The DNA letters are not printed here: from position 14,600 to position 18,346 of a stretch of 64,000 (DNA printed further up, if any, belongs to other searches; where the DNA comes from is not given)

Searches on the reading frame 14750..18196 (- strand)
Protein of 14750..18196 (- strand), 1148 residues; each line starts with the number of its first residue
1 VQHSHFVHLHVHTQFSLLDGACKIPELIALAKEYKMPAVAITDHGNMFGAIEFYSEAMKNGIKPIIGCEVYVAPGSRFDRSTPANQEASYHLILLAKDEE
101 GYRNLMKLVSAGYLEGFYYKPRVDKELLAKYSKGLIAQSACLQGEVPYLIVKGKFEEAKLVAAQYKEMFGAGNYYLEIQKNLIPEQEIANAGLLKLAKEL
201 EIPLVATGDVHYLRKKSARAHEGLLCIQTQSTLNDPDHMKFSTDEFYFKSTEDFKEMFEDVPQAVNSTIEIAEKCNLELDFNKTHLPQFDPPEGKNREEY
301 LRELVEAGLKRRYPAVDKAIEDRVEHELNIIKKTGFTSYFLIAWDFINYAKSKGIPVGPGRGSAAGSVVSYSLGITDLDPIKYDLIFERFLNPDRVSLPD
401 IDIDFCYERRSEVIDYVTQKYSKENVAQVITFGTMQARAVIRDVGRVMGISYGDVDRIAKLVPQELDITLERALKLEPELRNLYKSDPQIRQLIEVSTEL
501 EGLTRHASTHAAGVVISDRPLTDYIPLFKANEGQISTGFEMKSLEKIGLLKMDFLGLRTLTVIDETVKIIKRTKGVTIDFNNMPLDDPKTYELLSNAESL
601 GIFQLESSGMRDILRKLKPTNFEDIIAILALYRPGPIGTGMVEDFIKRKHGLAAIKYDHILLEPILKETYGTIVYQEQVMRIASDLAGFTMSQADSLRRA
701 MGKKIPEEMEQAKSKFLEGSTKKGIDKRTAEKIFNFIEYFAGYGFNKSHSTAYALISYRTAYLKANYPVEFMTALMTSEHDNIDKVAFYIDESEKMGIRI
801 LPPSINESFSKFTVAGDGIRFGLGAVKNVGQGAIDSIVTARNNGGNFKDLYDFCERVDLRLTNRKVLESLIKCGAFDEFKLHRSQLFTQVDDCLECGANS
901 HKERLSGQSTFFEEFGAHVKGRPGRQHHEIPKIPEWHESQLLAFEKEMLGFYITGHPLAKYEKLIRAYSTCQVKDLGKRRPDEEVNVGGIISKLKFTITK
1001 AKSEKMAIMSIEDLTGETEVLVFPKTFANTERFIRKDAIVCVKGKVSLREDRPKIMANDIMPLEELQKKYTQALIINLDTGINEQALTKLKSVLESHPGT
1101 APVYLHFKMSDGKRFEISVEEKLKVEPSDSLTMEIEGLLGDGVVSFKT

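Call 14: search_protein_families(library=ncbifam, max_evalue=0.00001, proteins=[window:14750-18196:-])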
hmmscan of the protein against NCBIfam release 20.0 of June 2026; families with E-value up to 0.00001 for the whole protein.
window:14750-18196:- (1148 aa): 14 families
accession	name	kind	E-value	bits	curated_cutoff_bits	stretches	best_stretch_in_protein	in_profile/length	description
NF005298.0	PRK06826.1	equivalog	0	1599.1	1260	1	4-1145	3-1149/1151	DNA polymerase III subunit alpha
NF004226.0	PRK05673.1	equivalog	0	1534.3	1002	1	2-1144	2-1143/1146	DNA polymerase III subunit alpha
TIGR00594.1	polc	superfamily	0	1433.7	434.35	1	6-1023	1-1022/1022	DNA polymerase III subunit alpha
NF005617.0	PRK07374.1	equivalog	0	1187.4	1653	1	5-1094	2-1108/1170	DNA polymerase III subunit alpha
NF005377.0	PRK06920.1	equivalog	0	1110.4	1806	1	5-1146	2-1106/1108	DNA polymerase III subunit alpha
NF007079.0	PRK09532.1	equivalog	3e-241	803.2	1525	1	6-746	3-777/876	DNA polymerase III subunit alpha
NF005516.0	PRK07135.1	equivalog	7e-221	736.1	1084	2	246-1039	177-952/974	DNA polymerase III DnaE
NF004225.0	PRK05672.1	subfamily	4.3e-213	710.4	939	1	4-1067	4-1036/1047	error-prone DNA polymerase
NF004550.0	PRK05898.1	equivalog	2.3e-205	684.8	1182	2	205-896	138-826/971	DNA polymerase III subunit alpha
NF005582.0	PRK07279.1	equivalog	6.3e-203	676.7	1279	2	198-1136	144-1024/1033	DNA polymerase III subunit alpha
NF005616.0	PRK07373.1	equivalog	5.3e-100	335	646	1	740-1099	33-393/449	DNA polymerase III subunit alpha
NF001688.0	PRK00448.1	equivalog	9.6e-68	228.9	873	2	84-381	609-913/1445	PolC-type DNA polymerase III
TIGR01405.1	polC_Gram_pos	equivalog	1.5e-59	201.7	1043.45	2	85-381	376-678/1211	DNA polymerase III subunit alpha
NF003118.0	PRK04036.1-3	equivalog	1.5e-06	27.5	445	1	963-1061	113-209/481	DNA-directed DNA polymerase II small subunit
